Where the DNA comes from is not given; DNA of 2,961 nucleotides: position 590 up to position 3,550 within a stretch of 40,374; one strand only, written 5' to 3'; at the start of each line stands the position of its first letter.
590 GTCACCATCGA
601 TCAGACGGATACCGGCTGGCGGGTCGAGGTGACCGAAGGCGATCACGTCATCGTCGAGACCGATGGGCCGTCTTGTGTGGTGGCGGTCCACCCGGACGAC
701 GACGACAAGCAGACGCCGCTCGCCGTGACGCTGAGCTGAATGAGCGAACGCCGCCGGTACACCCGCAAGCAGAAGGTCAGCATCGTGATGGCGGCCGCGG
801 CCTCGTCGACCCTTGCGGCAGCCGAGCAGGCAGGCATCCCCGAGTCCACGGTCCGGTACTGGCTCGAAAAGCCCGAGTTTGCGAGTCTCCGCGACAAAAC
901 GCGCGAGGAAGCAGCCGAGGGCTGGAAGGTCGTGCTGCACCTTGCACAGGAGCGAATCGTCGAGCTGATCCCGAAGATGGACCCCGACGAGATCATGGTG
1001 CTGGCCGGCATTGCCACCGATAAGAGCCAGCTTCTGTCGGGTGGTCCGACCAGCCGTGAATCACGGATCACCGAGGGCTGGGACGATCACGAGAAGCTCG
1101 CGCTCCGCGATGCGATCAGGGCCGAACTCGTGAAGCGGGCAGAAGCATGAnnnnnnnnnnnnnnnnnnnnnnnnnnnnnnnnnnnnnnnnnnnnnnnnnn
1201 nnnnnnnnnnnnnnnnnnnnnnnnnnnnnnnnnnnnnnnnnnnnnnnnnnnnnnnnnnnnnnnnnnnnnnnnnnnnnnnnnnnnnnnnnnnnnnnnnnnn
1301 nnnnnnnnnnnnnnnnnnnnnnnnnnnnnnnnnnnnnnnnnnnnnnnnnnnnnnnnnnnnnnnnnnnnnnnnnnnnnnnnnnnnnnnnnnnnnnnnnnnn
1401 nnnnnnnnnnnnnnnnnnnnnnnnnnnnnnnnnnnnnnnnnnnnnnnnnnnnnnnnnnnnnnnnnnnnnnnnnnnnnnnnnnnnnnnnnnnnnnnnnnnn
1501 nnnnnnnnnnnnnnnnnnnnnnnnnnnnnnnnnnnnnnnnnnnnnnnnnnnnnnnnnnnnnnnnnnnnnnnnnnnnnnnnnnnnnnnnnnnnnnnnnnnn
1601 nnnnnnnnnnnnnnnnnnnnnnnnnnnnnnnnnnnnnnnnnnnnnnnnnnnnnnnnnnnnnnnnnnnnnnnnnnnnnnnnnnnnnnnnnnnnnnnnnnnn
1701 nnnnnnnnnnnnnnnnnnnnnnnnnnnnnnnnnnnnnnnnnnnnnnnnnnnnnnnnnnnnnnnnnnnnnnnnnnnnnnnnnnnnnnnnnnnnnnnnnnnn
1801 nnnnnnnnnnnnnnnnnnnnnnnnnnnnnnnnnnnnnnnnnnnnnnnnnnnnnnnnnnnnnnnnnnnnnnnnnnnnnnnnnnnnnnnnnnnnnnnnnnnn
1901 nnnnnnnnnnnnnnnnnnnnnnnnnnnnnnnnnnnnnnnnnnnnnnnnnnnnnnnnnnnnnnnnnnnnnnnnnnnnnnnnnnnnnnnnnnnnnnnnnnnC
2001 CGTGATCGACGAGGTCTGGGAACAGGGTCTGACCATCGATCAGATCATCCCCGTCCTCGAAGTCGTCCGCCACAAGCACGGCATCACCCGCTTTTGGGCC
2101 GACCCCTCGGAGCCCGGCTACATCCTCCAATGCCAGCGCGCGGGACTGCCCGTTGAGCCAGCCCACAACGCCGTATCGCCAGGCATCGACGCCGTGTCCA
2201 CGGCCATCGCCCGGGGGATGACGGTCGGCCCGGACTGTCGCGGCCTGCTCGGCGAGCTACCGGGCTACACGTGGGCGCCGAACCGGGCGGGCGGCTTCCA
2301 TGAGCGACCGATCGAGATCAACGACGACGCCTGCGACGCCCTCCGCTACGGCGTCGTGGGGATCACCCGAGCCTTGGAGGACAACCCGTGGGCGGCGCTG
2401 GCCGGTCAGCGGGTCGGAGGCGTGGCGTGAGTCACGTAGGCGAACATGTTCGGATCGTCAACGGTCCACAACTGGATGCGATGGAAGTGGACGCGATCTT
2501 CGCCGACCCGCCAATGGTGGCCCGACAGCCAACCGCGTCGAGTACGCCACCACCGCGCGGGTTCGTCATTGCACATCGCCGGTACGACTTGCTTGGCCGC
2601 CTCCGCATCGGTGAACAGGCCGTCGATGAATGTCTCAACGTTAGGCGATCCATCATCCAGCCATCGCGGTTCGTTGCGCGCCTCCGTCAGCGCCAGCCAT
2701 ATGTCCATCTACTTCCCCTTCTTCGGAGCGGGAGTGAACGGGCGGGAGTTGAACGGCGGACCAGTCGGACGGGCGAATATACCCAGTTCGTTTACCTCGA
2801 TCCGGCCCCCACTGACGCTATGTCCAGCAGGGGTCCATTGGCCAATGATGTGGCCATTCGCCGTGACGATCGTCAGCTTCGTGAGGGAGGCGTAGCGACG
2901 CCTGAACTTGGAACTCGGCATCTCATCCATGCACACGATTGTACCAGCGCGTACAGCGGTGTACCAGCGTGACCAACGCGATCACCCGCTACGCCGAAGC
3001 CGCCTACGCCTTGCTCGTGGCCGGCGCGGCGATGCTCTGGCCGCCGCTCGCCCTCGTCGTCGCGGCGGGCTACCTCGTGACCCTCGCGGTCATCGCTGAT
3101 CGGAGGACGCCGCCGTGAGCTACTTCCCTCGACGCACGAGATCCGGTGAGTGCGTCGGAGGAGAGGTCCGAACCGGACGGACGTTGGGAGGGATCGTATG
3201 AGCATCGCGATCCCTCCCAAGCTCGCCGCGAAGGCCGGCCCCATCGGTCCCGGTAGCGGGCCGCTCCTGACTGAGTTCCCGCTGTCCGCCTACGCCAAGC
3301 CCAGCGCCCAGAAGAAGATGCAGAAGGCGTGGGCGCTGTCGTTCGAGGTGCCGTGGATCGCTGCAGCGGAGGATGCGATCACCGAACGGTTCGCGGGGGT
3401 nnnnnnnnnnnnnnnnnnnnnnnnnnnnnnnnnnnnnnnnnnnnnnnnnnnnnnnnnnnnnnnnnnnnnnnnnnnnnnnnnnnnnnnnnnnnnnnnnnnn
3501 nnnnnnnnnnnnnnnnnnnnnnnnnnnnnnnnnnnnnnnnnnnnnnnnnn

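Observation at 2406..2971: Reverse-strand two-gene cassette (antitoxin-like plus unknown) with its own leaderless promoter and 10-bp-phased operator-like repeats, wedged between terminase and portal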

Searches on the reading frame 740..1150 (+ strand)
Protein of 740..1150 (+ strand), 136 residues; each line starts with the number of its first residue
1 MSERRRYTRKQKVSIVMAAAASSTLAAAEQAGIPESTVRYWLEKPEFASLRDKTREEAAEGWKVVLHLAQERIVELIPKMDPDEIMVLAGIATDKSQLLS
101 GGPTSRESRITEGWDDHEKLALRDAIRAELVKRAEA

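Call 73: search_protein_families(library=phrogs, proteins=[window:740-1150:+], max_evalue=0.001)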
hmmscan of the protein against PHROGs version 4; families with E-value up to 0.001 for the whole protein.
window:740-1150:+ (136 aa): 0 families

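Call 100: search_protein_families(library=phrogs, proteins=[window:740-1147:+], max_evalue=0.1)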
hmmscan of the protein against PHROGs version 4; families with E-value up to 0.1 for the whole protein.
seq(136 aa): 6 families
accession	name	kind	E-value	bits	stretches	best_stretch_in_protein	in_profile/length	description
phrog_24579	-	head and packaging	0.0053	17.8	1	6-59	13-69/126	terminase small subunit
phrog_4044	-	head and packaging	0.016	15.7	1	5-61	22-80/180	terminase small subunit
phrog_2538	-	head and packaging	0.021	15.9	1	6-57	2-54/129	terminase small subunit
phrog_4102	-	head and packaging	0.042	15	1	21-48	30-57/166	terminase small subunit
phrog_151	-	integration and excision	0.045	13.3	1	1-50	122-173/582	transposase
phrog_24862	-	unknown function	0.086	14.3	0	46-104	13-69/75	-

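Call 101: search_protein_families(library=pfam, proteins=[window:740-1147:+], max_evalue=0.1)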
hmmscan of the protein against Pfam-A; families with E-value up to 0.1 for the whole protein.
seq(136 aa): 6 families
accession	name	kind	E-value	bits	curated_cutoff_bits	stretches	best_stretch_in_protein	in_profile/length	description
PF01527.26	HTH_Tnp_1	-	0.00054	20.6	24.1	1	1-46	1-48/75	Transposase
PF00376.29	MerR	-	0.0051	17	28.2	1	27-46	5-24/38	MerR family regulatory protein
PF13542.12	HTH_Tnp_ISL3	-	0.023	14.6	27.4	1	3-41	8-46/51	Helix-turn-helix domain of transposase family ISL3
PF13411.12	MerR_1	-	0.028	15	21.6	1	26-49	5-28/69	MerR HTH family regulatory protein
PF13384.12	HTH_23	-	0.054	13.8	24.6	1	8-43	3-39/50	Homeodomain-like domain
PF13518.12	HTH_28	-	0.057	14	25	0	12-44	2-35/52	Helix-turn-helix domain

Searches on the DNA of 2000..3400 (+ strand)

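Call 4: search_dna_similar(query=window:2000-3400:+, collection=phages, mode=near, max_rows=30)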
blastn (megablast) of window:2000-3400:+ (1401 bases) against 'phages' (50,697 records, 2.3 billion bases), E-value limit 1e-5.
No match.

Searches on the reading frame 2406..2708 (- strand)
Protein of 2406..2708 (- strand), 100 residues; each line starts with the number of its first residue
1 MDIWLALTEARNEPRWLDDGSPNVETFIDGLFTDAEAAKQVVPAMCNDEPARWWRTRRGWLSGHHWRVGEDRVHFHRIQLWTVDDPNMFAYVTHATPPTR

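Call 5: search_protein_families(library=pfam, proteins=[window:2406-2708:-], max_evalue=1)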
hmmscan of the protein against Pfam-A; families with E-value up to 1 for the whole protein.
window:2406-2708:- (100 aa): 0 families

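Call 6: search_protein_families(library=phrogs, proteins=[window:2406-2708:-], max_evalue=1)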
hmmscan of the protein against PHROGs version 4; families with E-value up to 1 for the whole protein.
window:2406-2708:- (100 aa): 1 family
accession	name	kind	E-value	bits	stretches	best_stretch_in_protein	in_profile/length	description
phrog_28690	-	unknown function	0.0062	17.9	1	70-90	62-82/86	-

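Call 8: search_dna_similar(query=window:2406-2708:-, collection=phages, mode=protein, max_rows=25, max_evalue=1)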
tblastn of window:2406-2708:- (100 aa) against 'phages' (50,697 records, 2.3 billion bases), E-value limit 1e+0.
Records with a match: 4; places in all: 4; records where one place covers at least 80% of the query: 2.
Best place of each record, by identity: <60% 4.
By first word of the organism name: Halogranum 2; Salmonella 2.
By host as written in the record: Halogranum sp. SS5-1 2; Salmonella gallinarum 2.
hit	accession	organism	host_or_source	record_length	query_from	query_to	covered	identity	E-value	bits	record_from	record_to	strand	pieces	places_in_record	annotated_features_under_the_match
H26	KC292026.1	Halogranum tailed virus 1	Halogranum sp. SS5-1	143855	3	90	88%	22.2%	5e-1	34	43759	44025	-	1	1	63: hypothetical protein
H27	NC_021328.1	Halogranum tailed virus 1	Halogranum sp. SS5-1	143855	3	90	88%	22.2%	5e-1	34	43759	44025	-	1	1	63: hypothetical protein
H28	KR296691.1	Salmonella phage 37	Salmonella gallinarum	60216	28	60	33%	42.9%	4e-1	34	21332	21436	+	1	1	hypothetical protein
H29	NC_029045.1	Salmonella phage 37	Salmonella gallinarum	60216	28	60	33%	42.9%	4e-1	34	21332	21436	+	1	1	tail length tape measure protein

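Call 12: find_homologous_proteins(query=window:2406-2708:-, max_evalue=0.01)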
Query window:2406-2708:- (100 aa): 1 proteins with E <= 0.01 among 2 candidates.
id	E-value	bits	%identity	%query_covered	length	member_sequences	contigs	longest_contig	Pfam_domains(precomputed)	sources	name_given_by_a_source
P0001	5.2e-66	237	100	100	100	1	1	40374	-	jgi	jgi:hypothetical protein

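Call 25: search_protein_representatives(protein=window:2406-2708:-)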
Query: 100 residues. Proteins with E-value up to 0.001 (for the whole library): 11; up to 1e-10: 7; up to 1e-30: 1. The best 11 are listed.
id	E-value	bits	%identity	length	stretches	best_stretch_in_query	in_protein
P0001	1.7e-66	237.4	100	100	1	1-100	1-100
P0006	2.0e-19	85.7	47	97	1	1-87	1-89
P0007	4.7e-15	71.6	49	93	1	2-78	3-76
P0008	4.1e-14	68.6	43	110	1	2-91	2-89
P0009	2.2e-11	59.8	40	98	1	3-85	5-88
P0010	3.0e-11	59.4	45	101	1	1-83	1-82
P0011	4.1e-11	58.9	43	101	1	3-80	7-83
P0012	1.3e-10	57.3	42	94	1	2-84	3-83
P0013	1.1e-07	47.8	42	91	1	3-78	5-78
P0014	2.4e-06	43.6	36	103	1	3-84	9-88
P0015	3.8e-04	36.5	33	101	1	2-72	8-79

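Call 29: find_encoding_contigs(protein=P0006, flank=6000, max_places=4)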
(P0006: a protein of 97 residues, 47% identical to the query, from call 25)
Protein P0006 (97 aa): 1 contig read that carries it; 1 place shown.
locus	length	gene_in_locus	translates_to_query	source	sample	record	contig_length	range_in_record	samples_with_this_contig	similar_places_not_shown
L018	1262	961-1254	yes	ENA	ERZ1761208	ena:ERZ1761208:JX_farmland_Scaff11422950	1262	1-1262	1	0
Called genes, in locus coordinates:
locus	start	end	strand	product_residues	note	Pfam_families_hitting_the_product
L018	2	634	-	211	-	?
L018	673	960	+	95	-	-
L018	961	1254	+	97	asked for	-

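Call 32: find_encoding_contigs(protein=P0008, flank=6000, max_places=3)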
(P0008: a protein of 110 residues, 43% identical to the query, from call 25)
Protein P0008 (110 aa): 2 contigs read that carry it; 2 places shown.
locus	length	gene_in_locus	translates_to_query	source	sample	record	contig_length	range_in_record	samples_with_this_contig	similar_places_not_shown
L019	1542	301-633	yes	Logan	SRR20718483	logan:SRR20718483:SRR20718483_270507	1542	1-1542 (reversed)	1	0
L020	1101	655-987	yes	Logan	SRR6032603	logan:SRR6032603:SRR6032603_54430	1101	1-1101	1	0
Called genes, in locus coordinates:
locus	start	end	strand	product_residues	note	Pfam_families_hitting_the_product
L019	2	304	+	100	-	?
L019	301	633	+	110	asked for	-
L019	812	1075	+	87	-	-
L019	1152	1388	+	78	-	-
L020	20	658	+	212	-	-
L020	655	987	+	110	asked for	-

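Call 33: find_encoding_contigs(protein=P0007, flank=6000, max_places=3)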
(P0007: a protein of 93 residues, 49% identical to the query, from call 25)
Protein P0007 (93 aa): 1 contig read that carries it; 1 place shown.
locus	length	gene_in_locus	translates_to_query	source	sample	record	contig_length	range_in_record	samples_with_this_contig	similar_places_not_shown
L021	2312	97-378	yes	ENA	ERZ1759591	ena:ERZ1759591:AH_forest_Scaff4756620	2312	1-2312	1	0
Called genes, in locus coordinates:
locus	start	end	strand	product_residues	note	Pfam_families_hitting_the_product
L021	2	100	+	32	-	?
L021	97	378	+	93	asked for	-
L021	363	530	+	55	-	-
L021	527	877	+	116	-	-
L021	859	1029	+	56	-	-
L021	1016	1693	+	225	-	-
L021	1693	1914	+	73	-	-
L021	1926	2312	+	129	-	?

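Call 34: find_encoding_contigs(protein=P0010, flank=6000, max_places=3)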
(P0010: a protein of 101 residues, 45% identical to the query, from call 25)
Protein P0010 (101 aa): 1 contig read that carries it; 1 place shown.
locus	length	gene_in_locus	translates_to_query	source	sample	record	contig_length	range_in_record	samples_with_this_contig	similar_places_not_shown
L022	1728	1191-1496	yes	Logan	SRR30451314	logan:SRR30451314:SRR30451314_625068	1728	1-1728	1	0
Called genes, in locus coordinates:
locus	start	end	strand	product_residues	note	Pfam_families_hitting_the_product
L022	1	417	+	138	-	?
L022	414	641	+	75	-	-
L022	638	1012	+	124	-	PF03330:DPBB_1 (weak)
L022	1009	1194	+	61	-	-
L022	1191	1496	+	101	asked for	-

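Call 44: predict_structure(alignment_id=A2)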
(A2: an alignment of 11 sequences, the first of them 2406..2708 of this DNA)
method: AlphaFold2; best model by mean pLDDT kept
length: 100 residues; sequences in the alignment: 11
mean_pLDDT: 83.7   pTM: 0.69
mean pLDDT of the five models: 83.7, 83.0, 82.9, 82.7, 81.6
residues with pLDDT >= 90: 52; 70-90: 31; 50-70: 13; < 50: 4
segments of 3 or more residues with pLDDT < 50: 90-92
pLDDT, mean of each block of 10 residues (from residue 1): 92 92 92 94 83 93 80 90 69 52
secondary structure, 60 per line:
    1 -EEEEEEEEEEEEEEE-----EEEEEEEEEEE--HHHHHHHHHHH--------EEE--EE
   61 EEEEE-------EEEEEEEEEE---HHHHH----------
elements in order: E2-16 E22-32 H35-45 E54-56 E59-65 E73-82 H86-90

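Call 47: fold_search(model_id=the predicted structure, library=pdb)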
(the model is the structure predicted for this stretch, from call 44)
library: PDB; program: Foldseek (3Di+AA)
matches with E <= 10: 420; with E <= 0.001: 0
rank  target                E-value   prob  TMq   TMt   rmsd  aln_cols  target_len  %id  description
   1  4har_E                2.6e-02  0.44  0.26  0.26  11.1       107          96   14  Crystal Structure of Rubella virus capsid protein (residues 127-277) (released 2013-12-11)
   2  4har_F                4.9e-02  0.28  0.23  0.24  15.8       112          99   15  Crystal Structure of Rubella virus capsid protein (residues 127-277) (released 2013-12-11)
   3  5l10_C                7.0e-02  0.72  0.35  0.23  10.9       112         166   11  Crystal Structure of N-Acylhomoserine Lactone Dependent LuxR Family Transcriptionl Factor CepR2 from Burkholderia ceno (released 2016-10-26)
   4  4har_C                7.4e-02  0.28  0.25  0.25  11.4       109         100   14  Crystal Structure of Rubella virus capsid protein (residues 127-277) (released 2013-12-11)
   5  4har_A                7.9e-02  0.28  0.25  0.26  11.1       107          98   14  Crystal Structure of Rubella virus capsid protein (residues 127-277) (released 2013-12-11)
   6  4har_B                7.9e-02  0.23  0.23  0.24  15.9       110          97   15  Crystal Structure of Rubella virus capsid protein (residues 127-277) (released 2013-12-11)
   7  5ldd_E                1.2e-01  0.87  0.39  0.26   9.9       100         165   11  Crystal structure of the heterodimeric GEF Mon1-Ccz1 in complex with Ypt7 (released 2017-01-18)
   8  6ces_N                1.2e-01  0.41  0.28  0.12   9.1        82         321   10  Cryo-EM structure of GATOR1-RAG (released 2018-03-28)
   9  4har_D                1.3e-01  0.23  0.26  0.26  11.1       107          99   14  Crystal Structure of Rubella virus capsid protein (residues 127-277) (released 2013-12-11)
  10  4hbe_A                1.3e-01  0.28  0.29  0.29   9.5       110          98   14  Crystal Structure of Rubella virus capsid protein (residues 127-277) (released 2013-12-11)
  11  7t3a_C                2.1e-01  0.16  0.23  0.09  11.0        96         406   10  GATOR1-RAG-RAGULATOR - Inhibitory Complex (released 2022-04-06)
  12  8t5j                  2.3e-01  0.10  0.21  0.16  14.8       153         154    7  Crystal structure of outer membrane lipoprotein carrier protein (LolA) from Francisella philomiragia (released 2023-06-28)
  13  5ldd_B                2.6e-01  0.41  0.32  0.21  10.5       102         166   14  Crystal structure of the heterodimeric GEF Mon1-Ccz1 in complex with Ypt7 (released 2017-01-18)
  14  4hbo_A                2.6e-01  0.23  0.28  0.33   8.6        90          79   13  Crystal Structure of Rubella virus capsid protein (residues 127-277) (released 2013-12-11)
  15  2h28_A                2.7e-01  0.38  0.32  0.30  11.2       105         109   13  Crystal structure of YeeU from E. coli. Northeast Structural Genomics target ER304 (released 2006-07-18)
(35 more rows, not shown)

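Call 61: fold_search(model_id=the predicted structure, library=viral)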
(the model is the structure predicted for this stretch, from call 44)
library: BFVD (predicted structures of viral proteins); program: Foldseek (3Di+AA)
matches with E <= 10: 963; with E <= 0.001: 1
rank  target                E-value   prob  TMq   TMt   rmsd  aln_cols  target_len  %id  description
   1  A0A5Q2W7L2            9.9e-04  1.00  0.58  0.69   3.9        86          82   21  (no name in the UniProt tables at hand)
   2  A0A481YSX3            4.1e-03  1.00  0.53  0.61   4.1        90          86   11  Uncharacterized protein [Marseillevirus LCMAC101]
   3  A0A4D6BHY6            5.2e-03  1.00  0.48  0.55   3.8        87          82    9  (no name in the UniProt tables at hand)
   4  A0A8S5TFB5            8.8e-03  1.00  0.49  0.49   4.0        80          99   18  Uncharacterized protein [Siphoviridae sp. ct1IF5]
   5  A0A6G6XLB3            8.8e-03  1.00  0.44  0.34   7.9        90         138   14  (no name in the UniProt tables at hand)
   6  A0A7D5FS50            9.3e-03  0.97  0.39  0.41   6.6       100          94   13  (no name in the UniProt tables at hand)
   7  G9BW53                9.9e-03  1.00  0.47  0.49   5.4        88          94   15  (no name in the UniProt tables at hand)
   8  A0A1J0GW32            1.0e-02  1.00  0.53  0.60   3.4        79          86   18  Uncharacterized protein [Streptomyces phage BRock]
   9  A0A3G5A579            1.0e-02  0.98  0.43  0.42   6.0       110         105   11  Uncharacterized protein [Harvfovirus sp.]
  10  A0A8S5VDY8            1.1e-02  1.00  0.48  0.56   5.3        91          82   13  Uncharacterized protein [Siphoviridae sp. ctGa111]
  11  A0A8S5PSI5            1.4e-02  1.00  0.51  0.37   4.4        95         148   15  Uncharacterized protein [Siphoviridae sp. ct96x5]
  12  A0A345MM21            1.5e-02  0.99  0.43  0.46   5.0        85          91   13  (no name in the UniProt tables at hand)
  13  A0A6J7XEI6            1.7e-02  1.00  0.54  0.56   6.9        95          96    7  Uncharacterized protein [uncultured Caudovirales phage]
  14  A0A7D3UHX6            1.7e-02  0.99  0.47  0.48   5.6        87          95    7  (no name in the UniProt tables at hand)
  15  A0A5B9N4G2            2.0e-02  0.99  0.46  0.41   4.2        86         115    7  Uncharacterized protein [Aeromonas phage 2L372X]
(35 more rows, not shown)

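Call 78: search_protein_families(library=padloc, proteins=[window:2406-2708:-], max_evalue=1)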
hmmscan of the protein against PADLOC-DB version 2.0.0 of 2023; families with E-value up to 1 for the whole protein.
window:2406-2708:- (100 aa): 0 families

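Call 79: search_protein_families(library=ncbifam, proteins=[window:2406-2708:-], max_evalue=1)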
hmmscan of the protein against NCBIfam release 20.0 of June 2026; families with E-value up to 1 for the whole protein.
window:2406-2708:- (100 aa): 1 family
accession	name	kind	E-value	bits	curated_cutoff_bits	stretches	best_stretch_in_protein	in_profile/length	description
NF045699.1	AHLLactAiiA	equivalog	0.015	14.5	375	1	1-51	32-82/251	quorum-quenching N-acyl homoserine lactonase AiiA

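Call 80: search_solved_structures(query=A2, max_evalue=10)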
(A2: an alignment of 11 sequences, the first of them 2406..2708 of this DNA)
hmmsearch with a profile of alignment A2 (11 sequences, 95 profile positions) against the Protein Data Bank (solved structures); distinct sequences matched with E-value up to 10: 2.
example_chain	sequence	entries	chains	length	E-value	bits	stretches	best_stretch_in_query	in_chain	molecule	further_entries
9ndy_E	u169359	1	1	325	0.57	13.6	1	27-67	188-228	Hub protein (gp020)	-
8h70_A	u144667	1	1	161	0.68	13.3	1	40-81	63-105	Phosphate regulon sensor protein PhoR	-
